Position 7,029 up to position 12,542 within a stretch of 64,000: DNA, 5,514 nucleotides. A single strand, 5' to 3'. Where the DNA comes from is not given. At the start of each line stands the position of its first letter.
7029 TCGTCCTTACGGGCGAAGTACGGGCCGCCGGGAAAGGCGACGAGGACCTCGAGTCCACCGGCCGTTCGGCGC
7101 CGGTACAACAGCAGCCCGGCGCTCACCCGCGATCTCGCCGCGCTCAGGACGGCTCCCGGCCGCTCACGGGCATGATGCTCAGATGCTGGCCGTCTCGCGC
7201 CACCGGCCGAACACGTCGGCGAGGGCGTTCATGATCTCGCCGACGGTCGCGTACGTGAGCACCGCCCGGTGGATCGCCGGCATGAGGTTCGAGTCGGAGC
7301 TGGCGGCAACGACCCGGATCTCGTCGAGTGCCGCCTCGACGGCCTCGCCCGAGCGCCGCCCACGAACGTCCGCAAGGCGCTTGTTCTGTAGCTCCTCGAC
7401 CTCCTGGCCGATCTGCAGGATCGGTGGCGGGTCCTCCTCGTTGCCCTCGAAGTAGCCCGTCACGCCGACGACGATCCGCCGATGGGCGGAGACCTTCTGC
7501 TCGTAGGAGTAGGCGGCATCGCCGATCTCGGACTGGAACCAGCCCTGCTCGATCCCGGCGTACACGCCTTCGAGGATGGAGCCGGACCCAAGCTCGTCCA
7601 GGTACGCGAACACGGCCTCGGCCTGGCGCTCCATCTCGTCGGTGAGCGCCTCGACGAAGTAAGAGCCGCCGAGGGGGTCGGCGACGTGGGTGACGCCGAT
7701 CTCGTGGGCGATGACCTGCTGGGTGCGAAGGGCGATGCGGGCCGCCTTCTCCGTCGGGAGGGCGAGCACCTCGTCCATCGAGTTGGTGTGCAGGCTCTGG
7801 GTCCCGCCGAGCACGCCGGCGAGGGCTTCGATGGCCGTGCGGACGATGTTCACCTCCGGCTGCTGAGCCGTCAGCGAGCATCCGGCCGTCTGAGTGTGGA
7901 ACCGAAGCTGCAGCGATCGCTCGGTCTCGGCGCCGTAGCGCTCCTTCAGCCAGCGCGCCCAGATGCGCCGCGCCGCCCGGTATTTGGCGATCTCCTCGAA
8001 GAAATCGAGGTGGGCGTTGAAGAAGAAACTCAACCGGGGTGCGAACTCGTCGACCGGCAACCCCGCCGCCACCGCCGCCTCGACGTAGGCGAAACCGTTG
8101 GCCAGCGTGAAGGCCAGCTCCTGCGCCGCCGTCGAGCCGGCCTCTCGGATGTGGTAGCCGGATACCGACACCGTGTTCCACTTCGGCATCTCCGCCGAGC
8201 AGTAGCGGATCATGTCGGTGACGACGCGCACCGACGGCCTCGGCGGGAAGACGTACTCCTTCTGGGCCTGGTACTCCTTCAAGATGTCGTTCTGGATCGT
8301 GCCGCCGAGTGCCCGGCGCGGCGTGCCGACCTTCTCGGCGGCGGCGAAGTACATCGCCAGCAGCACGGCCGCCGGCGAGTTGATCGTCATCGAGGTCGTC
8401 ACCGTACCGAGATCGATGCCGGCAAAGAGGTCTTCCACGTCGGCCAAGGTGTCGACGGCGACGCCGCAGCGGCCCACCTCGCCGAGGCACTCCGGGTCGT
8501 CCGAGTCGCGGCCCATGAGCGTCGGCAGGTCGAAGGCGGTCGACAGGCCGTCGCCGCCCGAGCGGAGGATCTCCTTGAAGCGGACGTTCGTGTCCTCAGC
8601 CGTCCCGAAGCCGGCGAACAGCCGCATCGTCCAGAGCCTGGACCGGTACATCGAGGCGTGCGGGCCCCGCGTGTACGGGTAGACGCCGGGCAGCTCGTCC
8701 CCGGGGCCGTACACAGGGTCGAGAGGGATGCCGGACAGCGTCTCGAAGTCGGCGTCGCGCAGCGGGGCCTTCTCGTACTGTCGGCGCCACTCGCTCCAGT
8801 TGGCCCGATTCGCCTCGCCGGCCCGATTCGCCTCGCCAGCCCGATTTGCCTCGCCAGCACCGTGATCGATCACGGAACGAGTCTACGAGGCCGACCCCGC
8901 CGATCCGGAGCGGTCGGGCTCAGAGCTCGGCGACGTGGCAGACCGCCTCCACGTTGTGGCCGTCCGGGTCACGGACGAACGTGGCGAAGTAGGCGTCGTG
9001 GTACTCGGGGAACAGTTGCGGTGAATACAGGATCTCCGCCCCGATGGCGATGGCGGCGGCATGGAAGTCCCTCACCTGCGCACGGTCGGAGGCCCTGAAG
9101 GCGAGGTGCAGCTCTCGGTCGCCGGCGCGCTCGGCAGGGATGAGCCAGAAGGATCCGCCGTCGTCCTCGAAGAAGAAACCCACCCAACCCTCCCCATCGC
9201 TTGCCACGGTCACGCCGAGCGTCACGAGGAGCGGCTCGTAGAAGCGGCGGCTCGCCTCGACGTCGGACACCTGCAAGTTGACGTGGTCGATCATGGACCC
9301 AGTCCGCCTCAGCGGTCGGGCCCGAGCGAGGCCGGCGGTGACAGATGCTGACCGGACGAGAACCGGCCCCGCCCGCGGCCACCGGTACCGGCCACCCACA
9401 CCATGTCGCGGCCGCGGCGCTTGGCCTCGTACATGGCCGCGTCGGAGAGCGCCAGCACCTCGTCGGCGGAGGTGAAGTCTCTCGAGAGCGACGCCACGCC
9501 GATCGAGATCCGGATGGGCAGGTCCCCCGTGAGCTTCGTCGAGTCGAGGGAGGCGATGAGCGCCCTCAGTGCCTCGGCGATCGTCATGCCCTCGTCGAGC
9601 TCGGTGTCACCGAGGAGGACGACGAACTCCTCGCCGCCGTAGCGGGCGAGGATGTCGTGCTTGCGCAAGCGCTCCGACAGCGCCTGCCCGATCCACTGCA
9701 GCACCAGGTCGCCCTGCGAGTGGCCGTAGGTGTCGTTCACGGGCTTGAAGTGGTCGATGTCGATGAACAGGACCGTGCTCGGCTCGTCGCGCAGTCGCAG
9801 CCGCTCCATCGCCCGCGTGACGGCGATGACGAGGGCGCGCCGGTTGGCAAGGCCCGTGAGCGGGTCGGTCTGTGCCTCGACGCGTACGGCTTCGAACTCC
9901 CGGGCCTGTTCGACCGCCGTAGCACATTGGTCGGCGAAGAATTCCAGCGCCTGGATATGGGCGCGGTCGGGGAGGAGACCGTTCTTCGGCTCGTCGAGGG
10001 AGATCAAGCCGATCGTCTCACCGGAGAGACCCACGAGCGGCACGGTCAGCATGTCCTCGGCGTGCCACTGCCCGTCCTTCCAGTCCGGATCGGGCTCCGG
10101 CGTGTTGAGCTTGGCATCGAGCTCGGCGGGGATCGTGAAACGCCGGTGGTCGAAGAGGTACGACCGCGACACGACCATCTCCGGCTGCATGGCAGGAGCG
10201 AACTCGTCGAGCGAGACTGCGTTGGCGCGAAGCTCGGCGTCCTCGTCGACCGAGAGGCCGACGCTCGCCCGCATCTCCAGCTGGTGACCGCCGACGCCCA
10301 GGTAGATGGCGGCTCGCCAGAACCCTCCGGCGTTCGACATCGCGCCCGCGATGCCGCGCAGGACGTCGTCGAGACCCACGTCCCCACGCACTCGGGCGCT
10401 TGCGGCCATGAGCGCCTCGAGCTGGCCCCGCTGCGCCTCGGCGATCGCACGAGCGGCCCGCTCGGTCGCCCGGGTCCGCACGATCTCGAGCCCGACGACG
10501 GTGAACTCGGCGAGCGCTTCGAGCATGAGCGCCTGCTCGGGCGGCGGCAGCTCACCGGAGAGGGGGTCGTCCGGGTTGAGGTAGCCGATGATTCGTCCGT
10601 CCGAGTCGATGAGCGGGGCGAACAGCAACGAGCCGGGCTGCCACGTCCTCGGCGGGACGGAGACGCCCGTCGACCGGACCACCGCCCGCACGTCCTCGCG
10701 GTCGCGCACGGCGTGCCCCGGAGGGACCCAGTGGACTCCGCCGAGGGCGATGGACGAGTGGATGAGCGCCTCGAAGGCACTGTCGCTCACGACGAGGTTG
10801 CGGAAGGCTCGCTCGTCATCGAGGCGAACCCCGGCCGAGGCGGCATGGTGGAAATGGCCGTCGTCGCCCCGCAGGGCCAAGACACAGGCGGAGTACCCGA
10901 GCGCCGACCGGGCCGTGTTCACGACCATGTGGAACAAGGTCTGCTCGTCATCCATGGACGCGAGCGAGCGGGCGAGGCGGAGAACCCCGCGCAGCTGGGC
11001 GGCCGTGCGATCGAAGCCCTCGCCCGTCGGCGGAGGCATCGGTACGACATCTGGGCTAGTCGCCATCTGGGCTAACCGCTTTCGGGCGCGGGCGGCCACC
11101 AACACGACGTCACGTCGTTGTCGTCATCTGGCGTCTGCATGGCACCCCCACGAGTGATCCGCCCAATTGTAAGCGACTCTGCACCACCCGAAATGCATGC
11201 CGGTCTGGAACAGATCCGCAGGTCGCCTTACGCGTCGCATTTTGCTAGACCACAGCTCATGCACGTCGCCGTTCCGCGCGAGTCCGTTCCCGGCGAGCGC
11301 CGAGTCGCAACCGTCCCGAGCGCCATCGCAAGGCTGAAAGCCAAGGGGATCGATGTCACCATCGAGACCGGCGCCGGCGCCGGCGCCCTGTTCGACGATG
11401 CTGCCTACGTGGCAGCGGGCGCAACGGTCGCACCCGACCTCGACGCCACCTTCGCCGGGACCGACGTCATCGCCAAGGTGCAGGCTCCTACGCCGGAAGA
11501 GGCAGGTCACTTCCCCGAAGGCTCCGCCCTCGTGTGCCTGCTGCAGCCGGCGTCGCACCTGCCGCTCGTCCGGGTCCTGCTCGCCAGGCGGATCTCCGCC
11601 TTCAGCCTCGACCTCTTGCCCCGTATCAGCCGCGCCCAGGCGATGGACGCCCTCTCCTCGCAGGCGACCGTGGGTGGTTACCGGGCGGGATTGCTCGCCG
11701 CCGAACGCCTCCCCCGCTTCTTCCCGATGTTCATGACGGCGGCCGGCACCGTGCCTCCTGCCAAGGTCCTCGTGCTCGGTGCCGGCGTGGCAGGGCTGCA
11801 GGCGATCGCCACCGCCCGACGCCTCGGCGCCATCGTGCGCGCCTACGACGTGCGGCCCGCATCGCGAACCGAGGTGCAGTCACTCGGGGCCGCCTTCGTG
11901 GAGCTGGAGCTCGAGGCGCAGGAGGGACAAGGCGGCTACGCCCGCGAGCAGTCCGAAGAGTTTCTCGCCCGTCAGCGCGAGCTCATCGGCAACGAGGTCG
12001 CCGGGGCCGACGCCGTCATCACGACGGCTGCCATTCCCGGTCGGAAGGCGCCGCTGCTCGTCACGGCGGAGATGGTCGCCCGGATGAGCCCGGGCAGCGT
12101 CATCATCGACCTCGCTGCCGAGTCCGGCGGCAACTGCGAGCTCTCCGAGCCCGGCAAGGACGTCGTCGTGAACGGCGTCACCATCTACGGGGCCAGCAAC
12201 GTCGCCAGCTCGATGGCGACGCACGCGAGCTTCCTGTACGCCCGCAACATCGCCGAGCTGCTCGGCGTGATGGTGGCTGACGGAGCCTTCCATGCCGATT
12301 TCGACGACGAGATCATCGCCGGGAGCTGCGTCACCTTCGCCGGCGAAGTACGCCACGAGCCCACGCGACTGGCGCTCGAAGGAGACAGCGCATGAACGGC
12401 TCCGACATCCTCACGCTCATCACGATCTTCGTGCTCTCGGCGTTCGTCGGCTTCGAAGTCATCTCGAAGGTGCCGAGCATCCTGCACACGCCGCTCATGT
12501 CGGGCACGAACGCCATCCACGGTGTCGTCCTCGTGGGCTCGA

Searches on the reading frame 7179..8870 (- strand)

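Call 17: search_protein_families(library=pfam, proteins=[window:7179-8870:-], max_evalue=0.001)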
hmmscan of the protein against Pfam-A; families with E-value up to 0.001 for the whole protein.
window:7179-8870:- (563 aa): 1 family
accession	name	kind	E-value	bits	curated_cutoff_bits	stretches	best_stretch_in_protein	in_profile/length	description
PF01642.28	MM_CoA_mutase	-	4.5e-208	692.4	22.1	1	44-555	2-512/512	Methylmalonyl-CoA mutase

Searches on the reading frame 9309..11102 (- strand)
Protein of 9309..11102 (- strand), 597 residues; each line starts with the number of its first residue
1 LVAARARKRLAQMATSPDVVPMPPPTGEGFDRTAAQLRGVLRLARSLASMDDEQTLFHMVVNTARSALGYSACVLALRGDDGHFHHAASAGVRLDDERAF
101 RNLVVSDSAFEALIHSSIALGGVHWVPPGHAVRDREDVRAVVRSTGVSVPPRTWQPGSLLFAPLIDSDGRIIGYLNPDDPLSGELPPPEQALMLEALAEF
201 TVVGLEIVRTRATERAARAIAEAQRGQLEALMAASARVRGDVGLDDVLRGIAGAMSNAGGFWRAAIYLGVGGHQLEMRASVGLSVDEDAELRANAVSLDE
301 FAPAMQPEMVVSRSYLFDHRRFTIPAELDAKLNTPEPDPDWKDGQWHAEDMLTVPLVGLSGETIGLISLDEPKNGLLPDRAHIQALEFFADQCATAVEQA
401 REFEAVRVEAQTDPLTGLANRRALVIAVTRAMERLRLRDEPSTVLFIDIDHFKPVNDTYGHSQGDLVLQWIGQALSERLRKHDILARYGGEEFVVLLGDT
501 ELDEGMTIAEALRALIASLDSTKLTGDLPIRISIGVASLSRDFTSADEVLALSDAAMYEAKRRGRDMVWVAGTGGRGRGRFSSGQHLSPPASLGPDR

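Call 17: search_protein_families(library=pfam, proteins=[window:9309-11102:-], max_evalue=0.001)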
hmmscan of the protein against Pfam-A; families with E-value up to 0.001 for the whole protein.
window:9309-11102:- (597 aa): 5 families
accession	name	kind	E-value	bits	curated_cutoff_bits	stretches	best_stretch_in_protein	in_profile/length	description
PF00990.26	GGDEF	-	3.8e-44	150.7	23.8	1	410-566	1-160/161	Diguanylate cyclase, GGDEF domain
PF01590.32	GAF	-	3.7e-15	57.1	22.4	2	52-200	1-128/133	GAF domain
PF13185.12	GAF_2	-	1.5e-10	41.9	28.6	1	244-398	4-136/136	GAF domain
PF24898.2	GGDEF_GdpP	-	0.00057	20.6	30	1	447-571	1-119/126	Cyclic-di-AMP phosphodiesterase GdpP-like, GGDEF domain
PF17853.6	GGDEF_2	-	0.00086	20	24.5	0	439-541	20-98/116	GGDEF-like domain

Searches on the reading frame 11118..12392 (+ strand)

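Call 17: search_protein_families(library=pfam, proteins=[window:11118-12392:+], max_evalue=0.001)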
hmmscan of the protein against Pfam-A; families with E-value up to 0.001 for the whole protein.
window:11118-12392:+ (425 aa): 2 families
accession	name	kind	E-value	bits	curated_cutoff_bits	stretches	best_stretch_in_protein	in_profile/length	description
PF01262.27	AlaDh_PNT_C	-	8.6e-67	225.1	23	1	192-414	3-214/214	Alanine dehydrogenase/PNT, C-terminal domain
PF05222.21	AlaDh_PNT_N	-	1.5e-39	135.8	30.4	1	52-185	2-135/136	Alanine dehydrogenase/PNT, N-terminal domain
